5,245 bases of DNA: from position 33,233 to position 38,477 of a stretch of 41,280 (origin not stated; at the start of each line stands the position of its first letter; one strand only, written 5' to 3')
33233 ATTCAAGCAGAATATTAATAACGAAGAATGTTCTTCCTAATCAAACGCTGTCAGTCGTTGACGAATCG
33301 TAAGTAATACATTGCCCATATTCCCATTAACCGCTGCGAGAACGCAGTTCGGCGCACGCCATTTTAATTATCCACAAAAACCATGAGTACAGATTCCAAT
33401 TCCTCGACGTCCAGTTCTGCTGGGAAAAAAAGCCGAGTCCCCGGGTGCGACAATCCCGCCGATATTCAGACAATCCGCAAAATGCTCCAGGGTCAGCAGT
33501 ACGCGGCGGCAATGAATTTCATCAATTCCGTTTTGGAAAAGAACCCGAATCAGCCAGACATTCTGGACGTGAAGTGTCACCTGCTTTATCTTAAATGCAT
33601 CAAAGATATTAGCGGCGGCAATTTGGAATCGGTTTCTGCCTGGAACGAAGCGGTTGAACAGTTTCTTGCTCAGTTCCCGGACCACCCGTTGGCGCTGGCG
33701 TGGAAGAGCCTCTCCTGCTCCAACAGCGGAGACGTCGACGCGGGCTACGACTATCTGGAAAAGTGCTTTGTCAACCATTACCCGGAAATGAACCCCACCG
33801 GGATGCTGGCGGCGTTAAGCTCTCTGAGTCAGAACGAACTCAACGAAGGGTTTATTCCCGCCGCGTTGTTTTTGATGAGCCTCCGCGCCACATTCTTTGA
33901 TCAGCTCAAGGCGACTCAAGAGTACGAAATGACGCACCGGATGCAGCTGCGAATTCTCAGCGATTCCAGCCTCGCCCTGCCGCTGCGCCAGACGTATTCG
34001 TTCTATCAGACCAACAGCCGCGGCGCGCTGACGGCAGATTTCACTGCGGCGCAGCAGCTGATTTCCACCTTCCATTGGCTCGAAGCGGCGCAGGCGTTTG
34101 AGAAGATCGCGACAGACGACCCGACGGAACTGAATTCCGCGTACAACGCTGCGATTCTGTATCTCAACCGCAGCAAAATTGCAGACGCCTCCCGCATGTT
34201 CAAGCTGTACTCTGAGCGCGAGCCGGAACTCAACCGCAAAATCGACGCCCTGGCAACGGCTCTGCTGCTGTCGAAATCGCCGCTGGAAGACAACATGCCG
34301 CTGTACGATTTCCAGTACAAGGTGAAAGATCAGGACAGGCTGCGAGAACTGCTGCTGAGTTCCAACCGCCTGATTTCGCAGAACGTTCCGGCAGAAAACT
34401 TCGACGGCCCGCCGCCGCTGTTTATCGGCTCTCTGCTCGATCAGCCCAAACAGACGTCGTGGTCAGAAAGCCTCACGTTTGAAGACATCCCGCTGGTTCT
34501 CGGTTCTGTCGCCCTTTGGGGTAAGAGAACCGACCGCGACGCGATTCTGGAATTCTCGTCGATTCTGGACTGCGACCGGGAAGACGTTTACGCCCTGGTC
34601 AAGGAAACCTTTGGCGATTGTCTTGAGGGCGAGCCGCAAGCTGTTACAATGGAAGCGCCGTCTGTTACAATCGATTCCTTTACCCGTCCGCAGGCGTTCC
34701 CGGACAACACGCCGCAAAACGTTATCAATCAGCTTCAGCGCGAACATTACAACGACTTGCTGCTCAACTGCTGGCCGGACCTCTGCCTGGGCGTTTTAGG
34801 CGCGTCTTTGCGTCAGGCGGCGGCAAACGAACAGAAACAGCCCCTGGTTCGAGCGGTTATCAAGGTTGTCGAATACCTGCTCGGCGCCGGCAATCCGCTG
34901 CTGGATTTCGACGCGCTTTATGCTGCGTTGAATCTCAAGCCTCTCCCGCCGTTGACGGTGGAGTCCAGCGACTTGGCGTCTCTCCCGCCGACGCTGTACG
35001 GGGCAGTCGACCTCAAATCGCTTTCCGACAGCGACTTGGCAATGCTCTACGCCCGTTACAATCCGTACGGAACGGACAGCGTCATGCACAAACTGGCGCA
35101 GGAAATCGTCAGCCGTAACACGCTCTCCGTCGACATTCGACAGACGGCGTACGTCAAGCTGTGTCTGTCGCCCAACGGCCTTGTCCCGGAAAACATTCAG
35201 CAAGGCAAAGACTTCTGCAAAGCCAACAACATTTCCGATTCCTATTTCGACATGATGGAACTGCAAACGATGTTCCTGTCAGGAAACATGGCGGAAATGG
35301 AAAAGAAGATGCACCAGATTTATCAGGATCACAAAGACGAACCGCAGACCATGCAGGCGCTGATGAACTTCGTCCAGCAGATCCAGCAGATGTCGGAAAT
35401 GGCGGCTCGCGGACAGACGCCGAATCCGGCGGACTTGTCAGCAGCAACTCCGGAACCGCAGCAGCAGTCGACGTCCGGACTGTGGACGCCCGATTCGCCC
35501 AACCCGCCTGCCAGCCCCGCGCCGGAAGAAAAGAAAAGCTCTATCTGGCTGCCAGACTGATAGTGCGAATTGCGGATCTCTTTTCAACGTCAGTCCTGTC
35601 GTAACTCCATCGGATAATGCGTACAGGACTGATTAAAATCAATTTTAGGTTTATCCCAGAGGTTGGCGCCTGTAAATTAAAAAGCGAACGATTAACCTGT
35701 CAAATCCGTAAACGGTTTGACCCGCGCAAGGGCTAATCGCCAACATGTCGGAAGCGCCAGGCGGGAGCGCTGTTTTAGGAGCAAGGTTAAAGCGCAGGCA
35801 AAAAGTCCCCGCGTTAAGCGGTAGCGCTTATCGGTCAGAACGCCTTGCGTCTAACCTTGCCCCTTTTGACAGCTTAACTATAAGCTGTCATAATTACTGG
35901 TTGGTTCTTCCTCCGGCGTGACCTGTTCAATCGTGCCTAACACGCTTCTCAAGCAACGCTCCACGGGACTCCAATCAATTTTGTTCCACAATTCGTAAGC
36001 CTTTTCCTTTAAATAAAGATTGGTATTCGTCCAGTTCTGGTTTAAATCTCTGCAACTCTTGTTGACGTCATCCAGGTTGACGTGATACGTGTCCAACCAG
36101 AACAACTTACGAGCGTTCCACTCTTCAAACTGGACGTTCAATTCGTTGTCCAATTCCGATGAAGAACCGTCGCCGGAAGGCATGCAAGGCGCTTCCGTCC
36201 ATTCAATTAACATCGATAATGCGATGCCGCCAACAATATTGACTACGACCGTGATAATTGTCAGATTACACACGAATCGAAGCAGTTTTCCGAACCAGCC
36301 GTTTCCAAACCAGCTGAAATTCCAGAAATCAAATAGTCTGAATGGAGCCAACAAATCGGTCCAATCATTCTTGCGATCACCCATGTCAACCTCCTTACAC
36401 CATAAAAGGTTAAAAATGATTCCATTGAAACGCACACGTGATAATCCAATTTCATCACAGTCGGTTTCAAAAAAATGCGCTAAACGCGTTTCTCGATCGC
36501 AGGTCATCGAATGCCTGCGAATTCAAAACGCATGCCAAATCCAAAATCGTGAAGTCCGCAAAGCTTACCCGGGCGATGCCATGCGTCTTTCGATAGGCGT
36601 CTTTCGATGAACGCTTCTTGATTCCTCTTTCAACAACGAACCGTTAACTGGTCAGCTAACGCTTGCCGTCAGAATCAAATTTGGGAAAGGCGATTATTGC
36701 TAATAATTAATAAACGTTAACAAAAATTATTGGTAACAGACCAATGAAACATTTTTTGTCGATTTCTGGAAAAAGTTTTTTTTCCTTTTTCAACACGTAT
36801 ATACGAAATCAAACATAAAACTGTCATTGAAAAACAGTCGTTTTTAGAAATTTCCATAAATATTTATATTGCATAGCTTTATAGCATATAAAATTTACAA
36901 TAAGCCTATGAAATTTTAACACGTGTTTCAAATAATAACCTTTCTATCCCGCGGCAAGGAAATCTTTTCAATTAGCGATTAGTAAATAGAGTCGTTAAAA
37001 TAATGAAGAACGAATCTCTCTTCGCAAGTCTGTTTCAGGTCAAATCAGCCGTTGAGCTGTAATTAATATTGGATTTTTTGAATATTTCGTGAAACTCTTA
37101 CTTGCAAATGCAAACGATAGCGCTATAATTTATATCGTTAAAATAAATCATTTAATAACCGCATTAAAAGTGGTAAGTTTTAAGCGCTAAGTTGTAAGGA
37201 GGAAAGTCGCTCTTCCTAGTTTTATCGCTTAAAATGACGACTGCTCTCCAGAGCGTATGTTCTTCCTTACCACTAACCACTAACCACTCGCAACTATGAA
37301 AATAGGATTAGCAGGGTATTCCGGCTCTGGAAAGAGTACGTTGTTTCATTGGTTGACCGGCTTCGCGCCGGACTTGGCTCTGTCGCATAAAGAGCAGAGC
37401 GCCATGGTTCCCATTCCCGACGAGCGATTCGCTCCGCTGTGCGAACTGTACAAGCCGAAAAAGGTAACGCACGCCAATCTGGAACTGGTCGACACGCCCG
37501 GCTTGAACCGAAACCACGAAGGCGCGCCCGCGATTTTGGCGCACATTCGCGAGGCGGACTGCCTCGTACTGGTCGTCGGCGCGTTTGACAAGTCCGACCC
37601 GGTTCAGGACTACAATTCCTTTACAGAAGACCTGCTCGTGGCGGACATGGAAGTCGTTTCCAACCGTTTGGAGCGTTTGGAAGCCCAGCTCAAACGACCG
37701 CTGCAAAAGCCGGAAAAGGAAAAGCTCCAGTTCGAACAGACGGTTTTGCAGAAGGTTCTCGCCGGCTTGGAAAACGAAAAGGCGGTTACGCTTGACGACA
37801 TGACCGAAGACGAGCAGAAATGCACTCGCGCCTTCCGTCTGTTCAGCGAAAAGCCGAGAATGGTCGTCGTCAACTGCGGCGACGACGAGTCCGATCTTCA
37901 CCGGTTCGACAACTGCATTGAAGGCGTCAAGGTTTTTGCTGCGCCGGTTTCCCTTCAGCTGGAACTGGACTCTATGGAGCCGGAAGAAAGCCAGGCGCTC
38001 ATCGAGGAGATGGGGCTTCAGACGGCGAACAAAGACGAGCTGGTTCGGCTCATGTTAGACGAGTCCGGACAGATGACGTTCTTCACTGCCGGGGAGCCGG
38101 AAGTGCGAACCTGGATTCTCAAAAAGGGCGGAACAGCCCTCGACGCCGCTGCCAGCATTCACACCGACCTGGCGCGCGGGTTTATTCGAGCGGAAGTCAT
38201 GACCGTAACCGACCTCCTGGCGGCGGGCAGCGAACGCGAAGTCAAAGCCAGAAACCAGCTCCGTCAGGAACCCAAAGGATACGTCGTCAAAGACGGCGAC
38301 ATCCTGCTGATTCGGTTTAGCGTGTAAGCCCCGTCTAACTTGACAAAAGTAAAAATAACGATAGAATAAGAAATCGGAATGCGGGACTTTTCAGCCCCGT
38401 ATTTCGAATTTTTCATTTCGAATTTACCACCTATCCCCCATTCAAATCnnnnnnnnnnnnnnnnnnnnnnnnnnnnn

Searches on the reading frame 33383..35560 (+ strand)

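Call 88: search_protein_families(library=pfam, proteins=[window:33383-35560:+], max_evalue=0.0001)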
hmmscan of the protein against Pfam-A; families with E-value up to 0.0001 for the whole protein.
window:33383-35560:+ (725 aa): 1 family
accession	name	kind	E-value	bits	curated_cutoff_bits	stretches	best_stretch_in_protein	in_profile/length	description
PF14559.12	TPR_19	-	2.5e-06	28.2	25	0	234-290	9-64/68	Tetratricopeptide repeat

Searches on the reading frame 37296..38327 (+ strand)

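Call 88: search_protein_families(library=pfam, proteins=[window:37296-38327:+], max_evalue=0.0001)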
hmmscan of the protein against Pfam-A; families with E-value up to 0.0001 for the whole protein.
window:37296-38327:+ (343 aa): 4 families
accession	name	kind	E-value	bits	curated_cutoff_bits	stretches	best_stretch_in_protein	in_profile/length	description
PF06071.19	YchF-GTPase_C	-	5.5e-29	100.6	27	1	260-341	2-83/84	Protein of unknown function (DUF933)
PF01926.29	MMR_HSR1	-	5e-08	33.5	21.9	1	2-105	1-91/113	50S ribosome-binding GTPase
PF00350.29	Dynamin_N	-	1.6e-05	25.4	27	0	48-96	89-138/168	Dynamin family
PF02824.27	TGS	-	2.4e-05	24.7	22.2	1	272-337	12-56/60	TGS domain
